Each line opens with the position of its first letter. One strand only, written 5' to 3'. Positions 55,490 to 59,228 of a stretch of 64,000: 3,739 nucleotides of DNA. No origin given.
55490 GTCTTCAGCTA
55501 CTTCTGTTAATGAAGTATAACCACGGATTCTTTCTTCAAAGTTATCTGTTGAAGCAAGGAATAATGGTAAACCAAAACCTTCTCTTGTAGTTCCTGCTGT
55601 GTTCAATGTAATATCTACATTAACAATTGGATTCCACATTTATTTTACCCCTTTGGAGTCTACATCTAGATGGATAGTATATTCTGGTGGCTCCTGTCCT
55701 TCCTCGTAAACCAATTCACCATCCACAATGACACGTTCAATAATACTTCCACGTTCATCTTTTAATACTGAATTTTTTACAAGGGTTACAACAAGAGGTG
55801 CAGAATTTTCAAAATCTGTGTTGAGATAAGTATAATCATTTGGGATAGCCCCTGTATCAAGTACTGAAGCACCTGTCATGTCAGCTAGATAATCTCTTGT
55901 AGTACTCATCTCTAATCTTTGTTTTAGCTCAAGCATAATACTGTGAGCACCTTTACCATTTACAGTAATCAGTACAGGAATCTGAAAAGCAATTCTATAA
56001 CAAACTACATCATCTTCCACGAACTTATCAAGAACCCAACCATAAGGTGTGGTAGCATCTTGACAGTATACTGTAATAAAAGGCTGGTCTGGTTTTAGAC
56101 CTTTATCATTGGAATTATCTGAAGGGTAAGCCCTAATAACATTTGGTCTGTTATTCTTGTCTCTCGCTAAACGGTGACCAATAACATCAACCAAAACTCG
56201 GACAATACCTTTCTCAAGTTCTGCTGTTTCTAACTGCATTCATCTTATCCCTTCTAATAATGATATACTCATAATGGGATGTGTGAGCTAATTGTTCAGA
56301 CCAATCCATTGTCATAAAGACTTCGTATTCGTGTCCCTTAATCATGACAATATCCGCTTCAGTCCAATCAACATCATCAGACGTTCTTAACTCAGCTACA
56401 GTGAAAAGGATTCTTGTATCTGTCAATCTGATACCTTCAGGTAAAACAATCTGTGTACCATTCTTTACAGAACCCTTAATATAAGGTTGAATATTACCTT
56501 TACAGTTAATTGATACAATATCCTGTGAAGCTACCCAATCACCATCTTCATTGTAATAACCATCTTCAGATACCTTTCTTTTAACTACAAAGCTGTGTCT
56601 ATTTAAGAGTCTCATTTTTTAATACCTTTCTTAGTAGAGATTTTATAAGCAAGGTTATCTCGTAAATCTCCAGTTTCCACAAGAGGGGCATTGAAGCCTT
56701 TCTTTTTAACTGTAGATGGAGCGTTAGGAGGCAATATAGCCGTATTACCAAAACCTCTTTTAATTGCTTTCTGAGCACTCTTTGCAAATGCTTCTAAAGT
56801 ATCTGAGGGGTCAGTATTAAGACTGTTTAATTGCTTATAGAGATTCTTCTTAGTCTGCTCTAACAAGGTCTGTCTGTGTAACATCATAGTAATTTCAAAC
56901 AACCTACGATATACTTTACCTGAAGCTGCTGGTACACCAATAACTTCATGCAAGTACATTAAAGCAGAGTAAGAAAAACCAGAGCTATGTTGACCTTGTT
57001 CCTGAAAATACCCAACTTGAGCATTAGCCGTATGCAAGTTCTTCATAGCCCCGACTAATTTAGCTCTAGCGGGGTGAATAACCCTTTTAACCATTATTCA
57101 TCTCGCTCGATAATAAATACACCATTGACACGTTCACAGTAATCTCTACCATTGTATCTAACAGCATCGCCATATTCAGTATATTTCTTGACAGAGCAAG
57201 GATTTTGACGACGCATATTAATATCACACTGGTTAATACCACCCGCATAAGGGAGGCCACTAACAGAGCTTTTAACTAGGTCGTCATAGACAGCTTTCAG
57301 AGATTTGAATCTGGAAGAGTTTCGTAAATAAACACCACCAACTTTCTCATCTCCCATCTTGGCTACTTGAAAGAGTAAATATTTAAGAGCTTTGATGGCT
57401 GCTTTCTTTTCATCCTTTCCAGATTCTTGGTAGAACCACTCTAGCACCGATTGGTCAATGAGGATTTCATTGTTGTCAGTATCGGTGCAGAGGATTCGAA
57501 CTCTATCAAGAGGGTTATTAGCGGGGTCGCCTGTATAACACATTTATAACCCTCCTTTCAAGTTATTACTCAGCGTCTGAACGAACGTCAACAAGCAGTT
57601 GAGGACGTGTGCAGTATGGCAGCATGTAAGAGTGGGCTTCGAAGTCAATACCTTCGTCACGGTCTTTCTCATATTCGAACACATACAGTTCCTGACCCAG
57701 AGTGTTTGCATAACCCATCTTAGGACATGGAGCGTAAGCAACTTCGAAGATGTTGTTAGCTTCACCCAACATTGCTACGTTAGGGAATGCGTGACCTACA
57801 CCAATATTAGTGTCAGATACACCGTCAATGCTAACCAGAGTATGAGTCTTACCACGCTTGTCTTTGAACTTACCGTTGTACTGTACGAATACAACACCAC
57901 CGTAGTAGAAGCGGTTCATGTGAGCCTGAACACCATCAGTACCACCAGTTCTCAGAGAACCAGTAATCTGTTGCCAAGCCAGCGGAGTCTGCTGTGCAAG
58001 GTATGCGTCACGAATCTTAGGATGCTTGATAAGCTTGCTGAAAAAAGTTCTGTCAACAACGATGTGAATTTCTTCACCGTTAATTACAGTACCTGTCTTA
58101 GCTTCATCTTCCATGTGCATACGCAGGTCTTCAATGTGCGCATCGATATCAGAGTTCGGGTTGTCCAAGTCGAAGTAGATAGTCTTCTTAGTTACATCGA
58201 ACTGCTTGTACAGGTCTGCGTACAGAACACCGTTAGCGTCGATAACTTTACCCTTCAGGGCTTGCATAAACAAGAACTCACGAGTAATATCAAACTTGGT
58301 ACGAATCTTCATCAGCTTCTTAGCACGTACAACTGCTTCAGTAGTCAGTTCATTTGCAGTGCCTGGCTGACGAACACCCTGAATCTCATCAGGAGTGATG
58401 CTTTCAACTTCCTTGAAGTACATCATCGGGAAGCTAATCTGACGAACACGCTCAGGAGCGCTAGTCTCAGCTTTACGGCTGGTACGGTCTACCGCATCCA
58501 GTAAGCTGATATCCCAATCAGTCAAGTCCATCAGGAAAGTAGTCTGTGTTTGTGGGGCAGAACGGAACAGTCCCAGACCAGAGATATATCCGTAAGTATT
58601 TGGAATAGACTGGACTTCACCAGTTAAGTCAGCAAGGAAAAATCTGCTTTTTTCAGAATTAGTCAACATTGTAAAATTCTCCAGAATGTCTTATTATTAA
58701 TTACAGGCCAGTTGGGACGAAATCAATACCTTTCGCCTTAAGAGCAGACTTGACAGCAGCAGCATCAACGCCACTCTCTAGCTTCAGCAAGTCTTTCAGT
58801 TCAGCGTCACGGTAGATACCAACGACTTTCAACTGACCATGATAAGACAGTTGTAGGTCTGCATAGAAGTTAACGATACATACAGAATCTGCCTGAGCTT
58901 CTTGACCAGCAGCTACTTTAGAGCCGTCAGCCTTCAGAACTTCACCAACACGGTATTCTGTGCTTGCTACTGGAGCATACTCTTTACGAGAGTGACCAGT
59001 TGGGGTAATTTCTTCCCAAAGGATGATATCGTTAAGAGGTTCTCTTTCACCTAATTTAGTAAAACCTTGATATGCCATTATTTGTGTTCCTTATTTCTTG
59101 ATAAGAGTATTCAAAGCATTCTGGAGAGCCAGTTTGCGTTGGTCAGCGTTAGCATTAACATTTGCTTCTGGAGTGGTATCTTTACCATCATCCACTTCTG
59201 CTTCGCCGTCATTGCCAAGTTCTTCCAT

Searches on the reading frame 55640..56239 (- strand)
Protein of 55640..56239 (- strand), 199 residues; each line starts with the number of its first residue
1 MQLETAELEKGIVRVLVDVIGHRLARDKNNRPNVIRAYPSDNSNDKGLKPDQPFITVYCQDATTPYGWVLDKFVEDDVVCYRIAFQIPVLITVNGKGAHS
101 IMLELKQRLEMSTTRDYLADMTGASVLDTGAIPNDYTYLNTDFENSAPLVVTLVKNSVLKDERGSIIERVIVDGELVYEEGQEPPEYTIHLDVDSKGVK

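Call 30: search_protein_families(library=ncbifam, proteins=[window:55640-56239:-], max_evalue=0.01)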
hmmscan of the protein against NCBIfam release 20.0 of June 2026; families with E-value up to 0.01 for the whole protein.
window:55640-56239:- (199 aa): 1 family
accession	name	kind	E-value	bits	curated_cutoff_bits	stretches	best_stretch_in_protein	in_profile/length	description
NF047498.1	LIC_12616_fam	subfamily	1.8e-09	37.4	28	1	43-168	23-149/153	phage neck terminator protein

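Call 53: search_solved_structures(query=window:55640-56239:-, max_evalue=0.001)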
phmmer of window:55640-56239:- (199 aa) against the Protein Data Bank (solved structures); distinct sequences matched with E-value up to 0.001: 2.
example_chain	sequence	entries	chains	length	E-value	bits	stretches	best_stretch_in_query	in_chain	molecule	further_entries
9c39_F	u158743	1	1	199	1.5e-131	439.2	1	1-199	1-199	gp119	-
9mt4_F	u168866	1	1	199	3.2e-125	418.5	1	1-199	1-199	Tail terminator protein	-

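Call 54: search_protein_families(library=phrogs, proteins=[window:55640-56239:-], max_evalue=0.001)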
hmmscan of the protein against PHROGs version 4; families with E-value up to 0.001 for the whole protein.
window:55640-56239:- (199 aa): 2 families
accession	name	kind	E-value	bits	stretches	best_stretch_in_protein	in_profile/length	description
phrog_4082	-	unknown function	1.1e-125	417.8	1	1-199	1-199/199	-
phrog_7975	-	connector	0.00039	21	1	43-153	33-143/182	tail terminator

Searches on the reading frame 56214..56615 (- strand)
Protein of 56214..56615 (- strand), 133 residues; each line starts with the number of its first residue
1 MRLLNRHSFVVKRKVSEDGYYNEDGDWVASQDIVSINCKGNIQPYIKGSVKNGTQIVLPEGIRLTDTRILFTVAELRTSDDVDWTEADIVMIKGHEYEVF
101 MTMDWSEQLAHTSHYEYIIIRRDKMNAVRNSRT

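Call 30: search_protein_families(library=ncbifam, proteins=[window:56214-56615:-], max_evalue=0.01)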
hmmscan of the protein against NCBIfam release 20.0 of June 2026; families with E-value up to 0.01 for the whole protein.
window:56214-56615:- (133 aa): 0 families

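Call 52: search_solved_structures(query=window:56214-56615:-, max_evalue=0.001)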
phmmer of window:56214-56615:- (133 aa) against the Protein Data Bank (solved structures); distinct sequences matched with E-value up to 0.001: 2.
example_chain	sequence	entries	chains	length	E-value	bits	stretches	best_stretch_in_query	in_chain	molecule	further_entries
9c39_E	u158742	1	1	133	1.4e-87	293.2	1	1-133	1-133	Head-closure protein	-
9mt4_E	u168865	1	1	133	3e-81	272.8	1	1-133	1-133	Head-closure protein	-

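Call 54: search_protein_families(library=phrogs, proteins=[window:56214-56615:-], max_evalue=0.001)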
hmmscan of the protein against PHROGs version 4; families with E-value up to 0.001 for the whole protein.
window:56214-56615:- (133 aa): 2 families
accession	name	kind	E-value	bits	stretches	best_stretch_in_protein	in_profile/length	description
phrog_2874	-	unknown function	4.3e-56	189.9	1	1-126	2-135/135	-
phrog_939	-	head and packaging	1.4e-13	52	1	7-125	15-122/126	head protein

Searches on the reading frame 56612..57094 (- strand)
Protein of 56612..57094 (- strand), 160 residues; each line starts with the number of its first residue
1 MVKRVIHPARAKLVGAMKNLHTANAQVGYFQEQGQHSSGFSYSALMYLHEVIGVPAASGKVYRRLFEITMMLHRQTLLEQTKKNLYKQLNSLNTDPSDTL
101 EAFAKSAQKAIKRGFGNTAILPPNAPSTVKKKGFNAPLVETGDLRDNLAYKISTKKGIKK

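Call 30: search_protein_families(library=ncbifam, proteins=[window:56612-57094:-], max_evalue=0.01)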
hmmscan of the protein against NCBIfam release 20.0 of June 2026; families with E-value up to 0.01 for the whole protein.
window:56612-57094:- (160 aa): 0 families

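Call 51: search_solved_structures(query=window:56612-57094:-, max_evalue=0.001)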
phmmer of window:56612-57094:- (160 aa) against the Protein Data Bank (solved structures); distinct sequences matched with E-value up to 0.001: 0.

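Call 54: search_protein_families(library=phrogs, proteins=[window:56612-57094:-], max_evalue=0.001)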
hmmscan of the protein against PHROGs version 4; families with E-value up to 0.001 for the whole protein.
window:56612-57094:- (160 aa): 1 family
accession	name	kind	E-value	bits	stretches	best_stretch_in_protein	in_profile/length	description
phrog_222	-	connector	4.6e-40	139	1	4-160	116-269/276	tail completion or Neck1 protein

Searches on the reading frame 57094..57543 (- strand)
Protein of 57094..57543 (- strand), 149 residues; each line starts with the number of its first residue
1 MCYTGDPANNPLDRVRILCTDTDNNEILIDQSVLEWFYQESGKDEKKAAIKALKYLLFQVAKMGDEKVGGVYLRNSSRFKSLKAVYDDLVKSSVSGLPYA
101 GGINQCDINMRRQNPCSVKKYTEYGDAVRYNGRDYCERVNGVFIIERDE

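Call 30: search_protein_families(library=ncbifam, proteins=[window:57094-57543:-], max_evalue=0.01)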
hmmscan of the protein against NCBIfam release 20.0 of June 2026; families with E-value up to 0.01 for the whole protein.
window:57094-57543:- (149 aa): 0 families

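Call 31: search_solved_structures(query=window:57094-57543:-, max_evalue=0.001)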
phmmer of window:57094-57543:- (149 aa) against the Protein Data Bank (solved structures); distinct sequences matched with E-value up to 0.001: 3.
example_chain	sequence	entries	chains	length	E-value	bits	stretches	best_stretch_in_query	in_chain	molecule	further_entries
9c39_C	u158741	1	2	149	1.4e-98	330.1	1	1-149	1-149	Phage protein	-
9mt4_C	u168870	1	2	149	1e-94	317.5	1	1-149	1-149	Phage protein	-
11bp_M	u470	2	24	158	1.5e-14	57.5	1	1-129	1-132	Head to Tail protein gp72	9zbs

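Call 54: search_protein_families(library=phrogs, proteins=[window:57094-57543:-], max_evalue=0.001)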
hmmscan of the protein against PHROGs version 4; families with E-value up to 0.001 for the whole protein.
window:57094-57543:- (149 aa): 1 family
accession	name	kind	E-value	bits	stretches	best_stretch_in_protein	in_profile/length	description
phrog_1732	-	unknown function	1.9e-56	191.8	1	1-137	1-139/152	-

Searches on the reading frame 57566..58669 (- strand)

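Call 3: search_protein_families(library=pfam, proteins=[window:57566-58669:-], max_evalue=0.1)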
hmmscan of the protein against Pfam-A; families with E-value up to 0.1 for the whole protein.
window:57566-58669:- (367 aa): 1 family
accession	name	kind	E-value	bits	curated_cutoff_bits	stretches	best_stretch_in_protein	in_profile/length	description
PF03864.22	Phage_cap_E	-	4.2e-77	259.8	22.9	1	12-362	2-327/329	Phage major capsid protein E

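Call 4: search_protein_families(library=phrogs, proteins=[window:57566-58669:-], max_evalue=0.1)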
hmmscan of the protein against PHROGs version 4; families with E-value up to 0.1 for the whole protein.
window:57566-58669:- (367 aa): 1 family
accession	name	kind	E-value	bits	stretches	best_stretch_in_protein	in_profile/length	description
phrog_29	-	head and packaging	6.4e-75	254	1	1-365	20-359/439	major head protein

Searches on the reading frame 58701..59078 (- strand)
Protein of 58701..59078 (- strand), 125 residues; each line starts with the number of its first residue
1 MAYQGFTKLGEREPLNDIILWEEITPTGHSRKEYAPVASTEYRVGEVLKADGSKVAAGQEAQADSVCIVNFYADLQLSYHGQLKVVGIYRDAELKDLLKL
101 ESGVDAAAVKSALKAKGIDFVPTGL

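Call 3: search_protein_families(library=pfam, proteins=[window:58701-59078:-], max_evalue=0.1)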
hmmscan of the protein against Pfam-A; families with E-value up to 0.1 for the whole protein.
window:58701-59078:- (125 aa): 0 families

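Call 4: search_protein_families(library=phrogs, proteins=[window:58701-59078:-], max_evalue=0.1)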
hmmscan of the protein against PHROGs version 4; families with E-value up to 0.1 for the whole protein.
window:58701-59078:- (125 aa): 2 families
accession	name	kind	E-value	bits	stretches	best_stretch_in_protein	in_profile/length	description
phrog_4146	-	other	5.9e-75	250.3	1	1-125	1-125/125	tail protease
phrog_2680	-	head and packaging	0.0018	19.4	1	38-119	33-118/129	head decoration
